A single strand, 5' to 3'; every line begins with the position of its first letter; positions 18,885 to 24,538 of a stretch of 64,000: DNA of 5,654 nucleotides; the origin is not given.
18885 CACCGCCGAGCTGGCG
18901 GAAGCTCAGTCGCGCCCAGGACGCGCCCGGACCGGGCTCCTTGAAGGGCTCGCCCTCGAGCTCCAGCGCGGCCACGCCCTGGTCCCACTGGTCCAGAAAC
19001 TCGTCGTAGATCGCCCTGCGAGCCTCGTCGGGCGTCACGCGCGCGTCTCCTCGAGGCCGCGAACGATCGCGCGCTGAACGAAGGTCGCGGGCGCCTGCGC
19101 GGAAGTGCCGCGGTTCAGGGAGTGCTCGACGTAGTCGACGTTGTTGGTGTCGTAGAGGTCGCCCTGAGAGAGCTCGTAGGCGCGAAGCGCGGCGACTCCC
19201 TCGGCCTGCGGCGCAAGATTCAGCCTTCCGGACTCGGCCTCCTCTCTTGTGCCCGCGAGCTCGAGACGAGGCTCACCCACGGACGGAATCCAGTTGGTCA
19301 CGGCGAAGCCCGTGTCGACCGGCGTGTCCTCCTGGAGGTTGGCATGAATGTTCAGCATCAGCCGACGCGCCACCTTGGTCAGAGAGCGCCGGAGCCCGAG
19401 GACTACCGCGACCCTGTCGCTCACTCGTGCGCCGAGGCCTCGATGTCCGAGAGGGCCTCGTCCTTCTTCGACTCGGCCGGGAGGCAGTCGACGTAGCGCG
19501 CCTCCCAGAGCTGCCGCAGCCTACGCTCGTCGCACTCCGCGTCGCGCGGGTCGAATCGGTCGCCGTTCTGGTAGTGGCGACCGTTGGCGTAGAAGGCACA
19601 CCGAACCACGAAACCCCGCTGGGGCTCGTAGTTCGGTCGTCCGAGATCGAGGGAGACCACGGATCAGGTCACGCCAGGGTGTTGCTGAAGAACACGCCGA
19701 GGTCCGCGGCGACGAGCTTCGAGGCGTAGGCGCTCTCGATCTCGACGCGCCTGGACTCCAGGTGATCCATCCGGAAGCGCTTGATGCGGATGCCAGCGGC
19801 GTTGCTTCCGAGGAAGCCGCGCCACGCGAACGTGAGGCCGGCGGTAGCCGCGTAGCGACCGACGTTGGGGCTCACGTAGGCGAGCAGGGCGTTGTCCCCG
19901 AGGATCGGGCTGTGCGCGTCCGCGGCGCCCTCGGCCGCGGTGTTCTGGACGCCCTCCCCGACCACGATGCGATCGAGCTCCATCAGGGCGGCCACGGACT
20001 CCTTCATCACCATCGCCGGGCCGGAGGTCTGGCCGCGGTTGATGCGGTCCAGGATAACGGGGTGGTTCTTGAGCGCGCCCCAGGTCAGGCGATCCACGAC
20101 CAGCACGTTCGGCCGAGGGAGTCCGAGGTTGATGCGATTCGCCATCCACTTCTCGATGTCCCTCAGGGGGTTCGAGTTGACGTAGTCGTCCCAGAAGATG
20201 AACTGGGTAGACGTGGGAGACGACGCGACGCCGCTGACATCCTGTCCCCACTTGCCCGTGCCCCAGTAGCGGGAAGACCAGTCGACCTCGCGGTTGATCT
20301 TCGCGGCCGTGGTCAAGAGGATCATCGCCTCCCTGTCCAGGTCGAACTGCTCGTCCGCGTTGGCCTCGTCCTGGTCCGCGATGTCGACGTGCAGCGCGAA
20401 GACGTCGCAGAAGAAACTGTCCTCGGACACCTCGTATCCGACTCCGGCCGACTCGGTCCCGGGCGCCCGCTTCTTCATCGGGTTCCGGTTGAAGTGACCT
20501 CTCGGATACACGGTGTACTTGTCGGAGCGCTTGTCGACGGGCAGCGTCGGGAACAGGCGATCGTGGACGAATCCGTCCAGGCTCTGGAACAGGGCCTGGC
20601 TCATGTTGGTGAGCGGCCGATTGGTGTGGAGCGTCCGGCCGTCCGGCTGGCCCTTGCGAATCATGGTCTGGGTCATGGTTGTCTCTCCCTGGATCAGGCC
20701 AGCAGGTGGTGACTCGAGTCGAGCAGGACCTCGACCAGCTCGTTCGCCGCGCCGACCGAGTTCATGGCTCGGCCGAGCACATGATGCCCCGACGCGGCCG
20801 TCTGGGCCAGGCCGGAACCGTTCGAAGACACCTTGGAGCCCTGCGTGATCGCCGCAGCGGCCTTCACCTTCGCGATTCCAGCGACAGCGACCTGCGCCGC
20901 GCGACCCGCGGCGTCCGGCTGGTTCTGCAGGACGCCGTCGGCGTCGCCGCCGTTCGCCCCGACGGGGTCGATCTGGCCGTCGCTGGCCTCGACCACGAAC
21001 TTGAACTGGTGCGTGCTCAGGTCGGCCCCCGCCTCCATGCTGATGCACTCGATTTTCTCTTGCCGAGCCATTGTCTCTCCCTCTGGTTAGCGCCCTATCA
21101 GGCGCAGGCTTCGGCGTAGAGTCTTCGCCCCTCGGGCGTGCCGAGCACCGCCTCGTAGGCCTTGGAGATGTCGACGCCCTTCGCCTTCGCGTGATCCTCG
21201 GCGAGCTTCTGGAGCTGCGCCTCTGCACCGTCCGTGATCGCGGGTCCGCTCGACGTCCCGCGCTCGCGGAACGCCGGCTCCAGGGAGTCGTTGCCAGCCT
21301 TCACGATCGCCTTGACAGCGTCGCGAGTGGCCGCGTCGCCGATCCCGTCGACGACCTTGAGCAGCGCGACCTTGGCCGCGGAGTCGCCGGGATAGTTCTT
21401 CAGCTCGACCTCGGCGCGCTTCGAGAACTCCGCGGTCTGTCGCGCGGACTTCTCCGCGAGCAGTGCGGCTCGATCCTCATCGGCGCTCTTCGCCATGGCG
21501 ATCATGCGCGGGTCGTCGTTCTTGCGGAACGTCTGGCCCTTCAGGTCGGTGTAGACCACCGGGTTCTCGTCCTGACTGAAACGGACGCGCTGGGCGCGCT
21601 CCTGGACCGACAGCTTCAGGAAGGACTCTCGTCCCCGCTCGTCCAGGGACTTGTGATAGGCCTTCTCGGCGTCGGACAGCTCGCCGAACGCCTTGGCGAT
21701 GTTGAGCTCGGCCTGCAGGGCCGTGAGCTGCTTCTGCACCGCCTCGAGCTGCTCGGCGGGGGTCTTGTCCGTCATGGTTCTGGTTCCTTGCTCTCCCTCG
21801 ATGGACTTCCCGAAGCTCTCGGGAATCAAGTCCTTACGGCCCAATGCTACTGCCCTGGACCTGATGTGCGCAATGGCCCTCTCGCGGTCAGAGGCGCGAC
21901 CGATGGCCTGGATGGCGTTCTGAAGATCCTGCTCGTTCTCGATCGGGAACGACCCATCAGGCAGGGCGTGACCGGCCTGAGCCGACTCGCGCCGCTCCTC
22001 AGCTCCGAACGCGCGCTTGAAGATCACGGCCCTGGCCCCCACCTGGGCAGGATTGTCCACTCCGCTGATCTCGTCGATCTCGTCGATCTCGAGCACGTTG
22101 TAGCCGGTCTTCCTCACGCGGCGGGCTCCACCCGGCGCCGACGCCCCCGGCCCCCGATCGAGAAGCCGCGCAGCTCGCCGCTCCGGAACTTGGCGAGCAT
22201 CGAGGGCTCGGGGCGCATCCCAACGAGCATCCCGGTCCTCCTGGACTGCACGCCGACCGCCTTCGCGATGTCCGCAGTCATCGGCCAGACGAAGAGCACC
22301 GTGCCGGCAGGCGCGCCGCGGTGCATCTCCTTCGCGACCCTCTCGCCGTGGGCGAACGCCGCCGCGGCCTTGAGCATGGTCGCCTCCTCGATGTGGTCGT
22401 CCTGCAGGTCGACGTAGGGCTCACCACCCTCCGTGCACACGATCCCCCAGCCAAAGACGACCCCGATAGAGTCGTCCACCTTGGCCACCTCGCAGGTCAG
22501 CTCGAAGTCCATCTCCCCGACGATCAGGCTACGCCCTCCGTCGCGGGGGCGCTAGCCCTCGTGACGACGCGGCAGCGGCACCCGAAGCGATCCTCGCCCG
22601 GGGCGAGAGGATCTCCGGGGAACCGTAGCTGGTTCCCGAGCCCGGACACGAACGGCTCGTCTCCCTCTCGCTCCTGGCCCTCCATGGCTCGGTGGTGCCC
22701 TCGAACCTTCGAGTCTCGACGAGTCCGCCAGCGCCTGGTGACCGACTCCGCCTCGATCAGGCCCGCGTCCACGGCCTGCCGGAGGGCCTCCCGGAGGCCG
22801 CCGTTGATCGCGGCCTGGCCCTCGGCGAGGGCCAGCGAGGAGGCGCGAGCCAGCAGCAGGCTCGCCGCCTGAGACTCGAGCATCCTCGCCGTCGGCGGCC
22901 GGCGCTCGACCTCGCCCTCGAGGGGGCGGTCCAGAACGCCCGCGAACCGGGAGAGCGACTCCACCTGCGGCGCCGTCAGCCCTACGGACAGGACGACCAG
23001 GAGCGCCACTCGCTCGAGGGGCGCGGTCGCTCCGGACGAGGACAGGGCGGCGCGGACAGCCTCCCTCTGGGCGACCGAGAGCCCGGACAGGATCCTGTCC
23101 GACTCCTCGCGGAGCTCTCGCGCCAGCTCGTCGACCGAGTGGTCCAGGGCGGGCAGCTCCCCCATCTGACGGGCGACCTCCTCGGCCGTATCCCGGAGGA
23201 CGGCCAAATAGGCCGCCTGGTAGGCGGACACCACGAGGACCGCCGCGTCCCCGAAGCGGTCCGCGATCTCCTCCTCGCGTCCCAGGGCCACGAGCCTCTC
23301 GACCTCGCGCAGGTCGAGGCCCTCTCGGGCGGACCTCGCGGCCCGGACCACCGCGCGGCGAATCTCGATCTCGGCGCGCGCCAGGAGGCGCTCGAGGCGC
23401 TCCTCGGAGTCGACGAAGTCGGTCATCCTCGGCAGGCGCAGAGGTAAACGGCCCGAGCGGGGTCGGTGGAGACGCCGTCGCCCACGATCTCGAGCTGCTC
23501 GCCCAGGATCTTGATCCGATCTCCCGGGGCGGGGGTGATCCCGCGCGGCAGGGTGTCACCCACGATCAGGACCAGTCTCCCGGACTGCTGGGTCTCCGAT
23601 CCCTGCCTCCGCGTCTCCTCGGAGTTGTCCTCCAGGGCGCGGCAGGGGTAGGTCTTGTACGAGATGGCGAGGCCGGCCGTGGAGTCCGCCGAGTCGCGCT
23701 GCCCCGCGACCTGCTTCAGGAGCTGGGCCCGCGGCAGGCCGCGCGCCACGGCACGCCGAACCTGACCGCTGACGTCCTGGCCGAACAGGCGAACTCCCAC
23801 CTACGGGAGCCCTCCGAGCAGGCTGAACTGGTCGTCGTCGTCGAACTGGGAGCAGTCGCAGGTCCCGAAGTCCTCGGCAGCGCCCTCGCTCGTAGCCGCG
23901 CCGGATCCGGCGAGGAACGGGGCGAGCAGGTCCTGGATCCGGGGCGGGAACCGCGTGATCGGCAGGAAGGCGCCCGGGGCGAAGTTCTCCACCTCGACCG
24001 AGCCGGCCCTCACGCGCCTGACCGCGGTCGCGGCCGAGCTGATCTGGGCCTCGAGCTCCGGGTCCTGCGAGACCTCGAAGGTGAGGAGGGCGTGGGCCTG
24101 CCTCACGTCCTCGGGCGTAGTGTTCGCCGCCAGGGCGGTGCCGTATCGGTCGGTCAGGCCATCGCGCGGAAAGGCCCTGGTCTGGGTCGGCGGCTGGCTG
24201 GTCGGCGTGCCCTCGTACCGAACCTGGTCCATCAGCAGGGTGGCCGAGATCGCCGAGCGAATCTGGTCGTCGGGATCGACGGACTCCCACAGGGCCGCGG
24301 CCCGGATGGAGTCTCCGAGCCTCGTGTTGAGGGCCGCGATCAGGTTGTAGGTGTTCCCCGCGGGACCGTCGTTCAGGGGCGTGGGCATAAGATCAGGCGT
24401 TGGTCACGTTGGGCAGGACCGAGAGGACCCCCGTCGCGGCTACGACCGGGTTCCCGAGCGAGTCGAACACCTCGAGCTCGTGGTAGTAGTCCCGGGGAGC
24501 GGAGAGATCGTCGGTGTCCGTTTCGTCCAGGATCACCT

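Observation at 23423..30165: ~7 kb accessory block between the Mu F-like head gene and the portal, which are normally adjacent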

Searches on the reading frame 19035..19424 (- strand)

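Call 6: search_protein_families(library=phrogs, proteins=[window:19035-19424:-], max_evalue=0.01)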
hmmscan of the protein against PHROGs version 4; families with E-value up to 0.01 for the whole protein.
window:19035-19424:- (129 aa): 2 families
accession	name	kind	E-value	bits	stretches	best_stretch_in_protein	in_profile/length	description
phrog_169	-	connector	1.1e-16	62.5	1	15-123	145-248/275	tail completion or Neck1 protein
phrog_17193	-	connector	1.5e-05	25.8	1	13-122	135-237/250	tail completion or Neck1 protein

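Call 7: search_protein_families(library=pfam, proteins=[window:19035-19424:-], max_evalue=0.01)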
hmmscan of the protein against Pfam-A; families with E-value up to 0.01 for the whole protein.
window:19035-19424:- (129 aa): 0 families

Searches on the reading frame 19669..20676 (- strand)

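Call 63: search_protein_families(library=phrogs, proteins=[window:19669-20676:-], max_evalue=0.001)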
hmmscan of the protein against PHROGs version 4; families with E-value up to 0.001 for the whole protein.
window:19669-20676:- (335 aa): 2 families
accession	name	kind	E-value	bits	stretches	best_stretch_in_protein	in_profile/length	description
phrog_1005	-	head and packaging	3.6e-77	260.7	1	14-334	8-314/315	major head protein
phrog_29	-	head and packaging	6.6e-09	36.4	1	160-316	189-342/439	major head protein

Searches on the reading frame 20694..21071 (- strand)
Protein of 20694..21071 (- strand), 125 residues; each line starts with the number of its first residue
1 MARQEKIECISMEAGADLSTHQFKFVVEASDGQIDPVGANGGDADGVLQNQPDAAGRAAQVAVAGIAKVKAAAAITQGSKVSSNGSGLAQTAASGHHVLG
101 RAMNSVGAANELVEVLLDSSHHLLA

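Call 6: search_protein_families(library=phrogs, proteins=[window:20694-21071:-], max_evalue=0.01)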
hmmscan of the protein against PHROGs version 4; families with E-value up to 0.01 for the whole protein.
window:20694-21071:- (125 aa): 2 families
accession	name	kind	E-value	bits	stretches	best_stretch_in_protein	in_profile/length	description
phrog_673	-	head and packaging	3.2e-20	74.2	1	3-119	15-130/260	head scaffolding protein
phrog_122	-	head and packaging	0.00034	21.6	1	54-117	42-107/109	head decoration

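Call 7: search_protein_families(library=pfam, proteins=[window:20694-21071:-], max_evalue=0.01)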
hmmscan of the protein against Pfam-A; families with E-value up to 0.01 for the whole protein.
window:20694-21071:- (125 aa): 2 families
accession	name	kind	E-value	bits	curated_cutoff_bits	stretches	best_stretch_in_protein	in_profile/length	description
PF09956.15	Phage_cement_2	-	2.7e-07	31.3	24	1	44-116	28-102/103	Phage cement protein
PF23982.2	XM1_gp53_minor_capsid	-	0.0011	19.2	27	1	25-115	42-152/154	XM1 gp53 minor capsid protein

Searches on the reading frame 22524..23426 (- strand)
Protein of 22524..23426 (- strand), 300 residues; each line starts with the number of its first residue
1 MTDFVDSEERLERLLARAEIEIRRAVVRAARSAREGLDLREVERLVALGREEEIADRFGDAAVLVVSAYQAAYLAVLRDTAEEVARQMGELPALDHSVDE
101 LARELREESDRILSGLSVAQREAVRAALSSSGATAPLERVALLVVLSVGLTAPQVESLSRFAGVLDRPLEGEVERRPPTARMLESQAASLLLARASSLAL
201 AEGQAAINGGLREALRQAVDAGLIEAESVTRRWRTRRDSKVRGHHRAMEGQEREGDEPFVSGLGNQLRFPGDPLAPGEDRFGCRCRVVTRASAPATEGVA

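Call 6: search_protein_families(library=phrogs, proteins=[window:22524-23426:-], max_evalue=0.01)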
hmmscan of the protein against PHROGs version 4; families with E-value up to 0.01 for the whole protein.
window:22524-23426:- (300 aa): 5 families
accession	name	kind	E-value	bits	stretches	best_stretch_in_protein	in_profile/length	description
phrog_3517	-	head and packaging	4.6e-37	129.2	1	6-293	7-331/371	head morphogenesis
phrog_859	-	head and packaging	2.2e-19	70.5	1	45-295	106-294/807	portal protein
phrog_2468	-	head and packaging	4.9e-18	66.6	1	97-287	165-269/303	head morphogenesis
phrog_2662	-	head and packaging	1.2e-14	54.8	1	49-293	491-711/717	portal protein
phrog_324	-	head and packaging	7.5e-07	29.5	1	232-287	267-314/624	head morphogenesis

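Call 7: search_protein_families(library=pfam, proteins=[window:22524-23426:-], max_evalue=0.01)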
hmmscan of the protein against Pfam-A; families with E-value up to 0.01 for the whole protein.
window:22524-23426:- (300 aa): 1 family
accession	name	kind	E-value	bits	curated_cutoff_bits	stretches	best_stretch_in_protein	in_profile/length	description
PF04233.19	Phage_Mu_F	-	2e-06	29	29.6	1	194-287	35-111/112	Phage Mu protein F like protein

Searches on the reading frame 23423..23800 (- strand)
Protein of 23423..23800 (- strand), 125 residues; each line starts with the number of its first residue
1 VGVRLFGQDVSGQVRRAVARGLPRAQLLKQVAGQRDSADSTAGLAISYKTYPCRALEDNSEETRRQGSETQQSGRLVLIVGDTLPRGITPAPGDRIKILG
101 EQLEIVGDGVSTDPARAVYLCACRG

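Call 4: search_protein_families(library=pfam, proteins=[window:23423-23800:-], max_evalue=0.1)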
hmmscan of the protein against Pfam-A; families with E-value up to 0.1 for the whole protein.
window:23423-23800:- (125 aa): 0 families

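Call 5: search_protein_families(library=phrogs, proteins=[window:23423-23800:-], max_evalue=0.1)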
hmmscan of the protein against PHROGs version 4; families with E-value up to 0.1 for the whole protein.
window:23423-23800:- (125 aa): 1 family
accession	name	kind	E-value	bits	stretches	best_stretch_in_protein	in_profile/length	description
phrog_161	-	connector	6.6e-06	27.5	1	30-124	27-118/120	head closure Hc1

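Call 20: search_protein_families(library=ncbifam, proteins=[window:23423-23800:-], max_evalue=0.05)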
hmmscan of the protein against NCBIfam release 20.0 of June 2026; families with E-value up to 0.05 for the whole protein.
window:23423-23800:- (125 aa): 1 family
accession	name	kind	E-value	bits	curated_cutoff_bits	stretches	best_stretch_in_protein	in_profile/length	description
NF049848.1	tail_join_FII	equivalog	0.017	15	25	1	89-120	62-92/93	head-tail joining protein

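Call 21: search_protein_families(library=padloc, proteins=[window:23423-23800:-], max_evalue=0.05)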
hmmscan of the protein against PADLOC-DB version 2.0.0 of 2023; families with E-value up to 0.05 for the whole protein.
window:23423-23800:- (125 aa): 0 families

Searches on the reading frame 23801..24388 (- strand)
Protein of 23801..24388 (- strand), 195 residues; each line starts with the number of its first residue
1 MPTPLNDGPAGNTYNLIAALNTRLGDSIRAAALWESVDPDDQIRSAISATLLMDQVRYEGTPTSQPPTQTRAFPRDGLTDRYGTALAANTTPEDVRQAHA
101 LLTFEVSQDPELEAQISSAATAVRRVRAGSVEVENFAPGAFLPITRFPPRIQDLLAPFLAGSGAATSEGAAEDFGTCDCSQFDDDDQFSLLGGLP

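Call 4: search_protein_families(library=pfam, proteins=[window:23801-24388:-], max_evalue=0.1)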
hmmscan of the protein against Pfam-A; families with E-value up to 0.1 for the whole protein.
window:23801-24388:- (195 aa): 1 family
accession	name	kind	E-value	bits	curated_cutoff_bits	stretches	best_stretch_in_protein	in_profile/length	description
PF20557.3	DnaT_2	-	9.5e-15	55.3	27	1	12-165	15-160/168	Putative DnaT-like ssDNA binding protein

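Call 5: search_protein_families(library=phrogs, proteins=[window:23801-24388:-], max_evalue=0.1)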
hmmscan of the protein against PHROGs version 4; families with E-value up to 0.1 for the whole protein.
window:23801-24388:- (195 aa): 1 family
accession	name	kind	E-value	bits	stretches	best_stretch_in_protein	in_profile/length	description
phrog_477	-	connector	3.1e-24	86.9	1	27-166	36-172/220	head-tail adaptor Ad1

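Call 20: search_protein_families(library=ncbifam, proteins=[window:23801-24388:-], max_evalue=0.05)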
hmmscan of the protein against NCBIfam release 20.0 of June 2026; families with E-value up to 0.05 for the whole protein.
window:23801-24388:- (195 aa): 0 families

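Call 21: search_protein_families(library=padloc, proteins=[window:23801-24388:-], max_evalue=0.05)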
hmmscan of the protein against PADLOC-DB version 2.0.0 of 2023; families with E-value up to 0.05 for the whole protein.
window:23801-24388:- (195 aa): 0 families
